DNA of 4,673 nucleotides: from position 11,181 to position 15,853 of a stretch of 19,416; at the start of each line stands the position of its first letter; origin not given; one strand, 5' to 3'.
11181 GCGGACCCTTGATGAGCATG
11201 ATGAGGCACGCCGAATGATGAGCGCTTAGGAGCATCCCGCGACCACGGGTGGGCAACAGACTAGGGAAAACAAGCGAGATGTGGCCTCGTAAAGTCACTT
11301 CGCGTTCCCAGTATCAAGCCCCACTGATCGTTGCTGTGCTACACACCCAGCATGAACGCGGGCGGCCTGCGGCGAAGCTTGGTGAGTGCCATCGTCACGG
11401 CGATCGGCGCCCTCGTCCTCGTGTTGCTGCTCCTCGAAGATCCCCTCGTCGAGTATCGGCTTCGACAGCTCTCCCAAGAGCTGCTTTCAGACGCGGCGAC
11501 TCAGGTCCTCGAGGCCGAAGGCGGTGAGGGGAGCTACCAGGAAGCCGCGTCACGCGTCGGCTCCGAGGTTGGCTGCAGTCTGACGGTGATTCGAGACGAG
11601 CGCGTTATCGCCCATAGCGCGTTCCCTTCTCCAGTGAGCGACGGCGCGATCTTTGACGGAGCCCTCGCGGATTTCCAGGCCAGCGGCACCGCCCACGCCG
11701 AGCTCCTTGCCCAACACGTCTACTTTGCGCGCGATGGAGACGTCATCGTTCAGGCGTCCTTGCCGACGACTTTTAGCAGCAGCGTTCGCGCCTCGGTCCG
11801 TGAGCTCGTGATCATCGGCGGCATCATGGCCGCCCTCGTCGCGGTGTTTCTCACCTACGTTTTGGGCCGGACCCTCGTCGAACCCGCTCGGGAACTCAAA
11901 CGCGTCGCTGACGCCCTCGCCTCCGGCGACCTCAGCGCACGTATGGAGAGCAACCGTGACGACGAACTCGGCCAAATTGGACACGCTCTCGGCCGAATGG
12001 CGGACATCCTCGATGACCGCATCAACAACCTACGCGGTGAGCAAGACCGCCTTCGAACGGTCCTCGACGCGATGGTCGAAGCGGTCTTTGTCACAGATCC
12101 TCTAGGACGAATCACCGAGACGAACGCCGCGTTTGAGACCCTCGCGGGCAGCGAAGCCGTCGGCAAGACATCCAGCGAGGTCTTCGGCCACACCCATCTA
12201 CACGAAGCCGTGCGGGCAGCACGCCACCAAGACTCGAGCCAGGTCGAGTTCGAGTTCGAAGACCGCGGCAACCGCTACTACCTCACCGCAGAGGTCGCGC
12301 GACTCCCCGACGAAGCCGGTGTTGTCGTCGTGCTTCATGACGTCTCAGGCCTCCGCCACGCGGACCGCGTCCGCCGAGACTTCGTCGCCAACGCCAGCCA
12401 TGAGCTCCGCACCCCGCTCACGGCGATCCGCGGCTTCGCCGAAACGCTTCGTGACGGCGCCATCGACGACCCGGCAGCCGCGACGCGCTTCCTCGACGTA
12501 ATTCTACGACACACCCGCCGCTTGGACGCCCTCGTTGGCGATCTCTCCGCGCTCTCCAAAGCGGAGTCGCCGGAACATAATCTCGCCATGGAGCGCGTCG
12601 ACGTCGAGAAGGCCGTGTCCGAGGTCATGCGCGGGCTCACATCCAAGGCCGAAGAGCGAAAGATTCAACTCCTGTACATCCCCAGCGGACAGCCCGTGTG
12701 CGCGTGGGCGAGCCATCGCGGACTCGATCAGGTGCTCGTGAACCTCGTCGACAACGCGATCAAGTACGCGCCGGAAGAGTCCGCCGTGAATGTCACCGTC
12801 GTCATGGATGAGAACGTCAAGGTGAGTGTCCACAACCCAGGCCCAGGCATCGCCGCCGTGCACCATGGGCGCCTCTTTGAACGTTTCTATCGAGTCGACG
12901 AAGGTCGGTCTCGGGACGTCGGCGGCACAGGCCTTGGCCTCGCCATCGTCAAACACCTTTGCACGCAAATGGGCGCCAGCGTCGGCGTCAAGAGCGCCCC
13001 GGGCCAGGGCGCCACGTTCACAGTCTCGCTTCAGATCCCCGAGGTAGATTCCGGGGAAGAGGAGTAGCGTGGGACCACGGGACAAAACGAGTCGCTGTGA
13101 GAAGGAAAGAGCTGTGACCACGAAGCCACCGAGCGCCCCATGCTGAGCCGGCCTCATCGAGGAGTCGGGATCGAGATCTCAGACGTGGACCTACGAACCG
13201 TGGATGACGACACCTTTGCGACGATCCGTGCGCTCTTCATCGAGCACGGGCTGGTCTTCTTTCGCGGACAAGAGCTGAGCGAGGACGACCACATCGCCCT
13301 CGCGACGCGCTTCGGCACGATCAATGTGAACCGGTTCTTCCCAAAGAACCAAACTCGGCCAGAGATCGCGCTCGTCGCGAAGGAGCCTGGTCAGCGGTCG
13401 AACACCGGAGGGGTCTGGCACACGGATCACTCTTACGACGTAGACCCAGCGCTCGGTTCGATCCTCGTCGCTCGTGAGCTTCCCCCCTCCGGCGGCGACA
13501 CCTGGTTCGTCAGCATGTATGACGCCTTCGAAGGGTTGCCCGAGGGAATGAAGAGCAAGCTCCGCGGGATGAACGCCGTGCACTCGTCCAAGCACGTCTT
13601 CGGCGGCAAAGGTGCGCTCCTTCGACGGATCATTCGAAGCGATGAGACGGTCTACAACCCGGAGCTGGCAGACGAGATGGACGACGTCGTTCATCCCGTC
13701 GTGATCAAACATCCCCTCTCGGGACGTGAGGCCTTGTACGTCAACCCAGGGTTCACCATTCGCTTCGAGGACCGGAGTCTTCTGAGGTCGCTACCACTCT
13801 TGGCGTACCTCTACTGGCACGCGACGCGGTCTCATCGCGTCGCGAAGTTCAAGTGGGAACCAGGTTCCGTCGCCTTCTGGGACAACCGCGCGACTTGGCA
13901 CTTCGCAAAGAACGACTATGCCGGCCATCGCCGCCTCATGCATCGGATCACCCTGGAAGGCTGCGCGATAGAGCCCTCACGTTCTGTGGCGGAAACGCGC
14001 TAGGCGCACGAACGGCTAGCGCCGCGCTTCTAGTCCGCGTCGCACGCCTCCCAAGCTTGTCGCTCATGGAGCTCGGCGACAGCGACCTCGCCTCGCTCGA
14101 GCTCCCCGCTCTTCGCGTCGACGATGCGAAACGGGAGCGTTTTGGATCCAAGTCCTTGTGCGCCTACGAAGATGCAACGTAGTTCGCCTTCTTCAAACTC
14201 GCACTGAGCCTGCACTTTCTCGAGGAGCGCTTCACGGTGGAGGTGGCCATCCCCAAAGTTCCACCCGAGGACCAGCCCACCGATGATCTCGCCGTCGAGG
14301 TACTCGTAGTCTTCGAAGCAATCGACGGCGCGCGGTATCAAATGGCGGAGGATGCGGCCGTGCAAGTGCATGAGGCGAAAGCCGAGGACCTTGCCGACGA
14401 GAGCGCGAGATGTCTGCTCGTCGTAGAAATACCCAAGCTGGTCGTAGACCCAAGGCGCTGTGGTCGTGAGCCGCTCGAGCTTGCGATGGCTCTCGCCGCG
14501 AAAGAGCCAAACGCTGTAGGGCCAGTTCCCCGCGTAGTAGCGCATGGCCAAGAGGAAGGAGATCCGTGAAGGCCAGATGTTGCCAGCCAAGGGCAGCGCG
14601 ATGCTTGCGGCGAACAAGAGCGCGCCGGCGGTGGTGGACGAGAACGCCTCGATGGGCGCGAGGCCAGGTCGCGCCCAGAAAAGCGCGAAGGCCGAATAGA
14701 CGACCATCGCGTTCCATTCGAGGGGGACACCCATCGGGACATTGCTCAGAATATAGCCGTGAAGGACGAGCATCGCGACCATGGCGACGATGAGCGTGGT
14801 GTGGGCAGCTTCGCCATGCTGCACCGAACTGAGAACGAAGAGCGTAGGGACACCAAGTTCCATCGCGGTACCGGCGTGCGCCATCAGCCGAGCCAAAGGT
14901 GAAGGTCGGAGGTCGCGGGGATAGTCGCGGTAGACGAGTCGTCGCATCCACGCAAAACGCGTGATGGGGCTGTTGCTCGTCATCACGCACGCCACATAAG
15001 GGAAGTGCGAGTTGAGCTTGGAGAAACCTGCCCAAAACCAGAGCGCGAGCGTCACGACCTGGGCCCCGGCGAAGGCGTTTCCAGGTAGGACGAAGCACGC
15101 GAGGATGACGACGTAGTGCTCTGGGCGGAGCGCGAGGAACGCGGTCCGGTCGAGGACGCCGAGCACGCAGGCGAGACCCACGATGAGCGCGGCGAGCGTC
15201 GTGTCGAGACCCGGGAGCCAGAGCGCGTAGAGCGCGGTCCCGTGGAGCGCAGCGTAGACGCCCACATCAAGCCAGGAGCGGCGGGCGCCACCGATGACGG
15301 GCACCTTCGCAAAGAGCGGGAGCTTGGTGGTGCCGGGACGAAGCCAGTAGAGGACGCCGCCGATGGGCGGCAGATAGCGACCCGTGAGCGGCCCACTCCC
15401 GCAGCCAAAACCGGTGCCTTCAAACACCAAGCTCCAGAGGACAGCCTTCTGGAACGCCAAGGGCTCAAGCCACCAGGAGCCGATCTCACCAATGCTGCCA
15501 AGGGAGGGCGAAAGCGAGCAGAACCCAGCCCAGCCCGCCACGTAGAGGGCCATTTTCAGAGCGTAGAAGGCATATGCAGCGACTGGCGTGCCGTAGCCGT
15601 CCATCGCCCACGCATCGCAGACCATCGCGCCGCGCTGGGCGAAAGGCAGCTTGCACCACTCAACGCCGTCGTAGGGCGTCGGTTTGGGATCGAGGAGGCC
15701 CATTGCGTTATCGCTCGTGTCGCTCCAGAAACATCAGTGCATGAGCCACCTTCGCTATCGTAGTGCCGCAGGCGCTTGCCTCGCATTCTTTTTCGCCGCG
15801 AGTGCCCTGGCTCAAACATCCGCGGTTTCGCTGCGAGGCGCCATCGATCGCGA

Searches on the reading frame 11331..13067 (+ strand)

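Call 28: search_protein_families(library=pfam, proteins=[window:11331-13067:+], max_evalue=0.01)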
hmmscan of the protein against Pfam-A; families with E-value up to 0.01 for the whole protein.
window:11331-13067:+ (578 aa): 7 families
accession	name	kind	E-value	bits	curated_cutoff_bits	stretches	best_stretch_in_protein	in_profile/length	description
PF02518.31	HATPase_c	-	3.7e-28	98.6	26.4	1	463-569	4-109/111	Histidine kinase-, DNA gyrase B-, and HSP90-like ATPase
PF00512.31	HisKA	-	3.2e-20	72.4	26.9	1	348-413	2-65/66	His Kinase A (phospho-acceptor) domain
PF00672.30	HAMP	-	2.3e-12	47.5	25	1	177-227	1-51/53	HAMP domain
PF00989.32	PAS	-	3e-08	34.1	22.6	1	240-338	2-113/113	PAS fold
PF08448.16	PAS_4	-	1e-06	29.4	23.1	1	245-341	1-108/110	PAS fold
PF13188.13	PAS_8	-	2e-06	27.9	21.8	1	240-287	2-49/65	PAS domain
PF13426.13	PAS_9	-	0.00023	21.8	27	1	250-339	2-102/103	PAS domain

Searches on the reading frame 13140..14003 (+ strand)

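Call 28: search_protein_families(library=pfam, proteins=[window:13140-14003:+], max_evalue=0.01)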
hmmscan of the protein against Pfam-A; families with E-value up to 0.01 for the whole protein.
window:13140-14003:+ (287 aa): 1 family
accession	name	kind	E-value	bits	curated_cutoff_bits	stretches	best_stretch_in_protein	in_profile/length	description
PF02668.22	TauD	-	2e-62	212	27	1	9-271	9-267/267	Taurine catabolism dioxygenase TauD, TfdA family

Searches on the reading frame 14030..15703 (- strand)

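Call 28: search_protein_families(library=pfam, proteins=[window:14030-15703:-], max_evalue=0.01)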
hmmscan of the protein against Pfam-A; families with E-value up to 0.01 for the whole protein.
window:14030-15703:- (557 aa): 1 family
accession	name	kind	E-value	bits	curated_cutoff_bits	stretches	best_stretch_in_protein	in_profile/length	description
PF12077.13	DUF3556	-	3.9e-171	570.8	28.5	1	1-553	1-564/573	Transmembrane protein of unknown function (DUF3556)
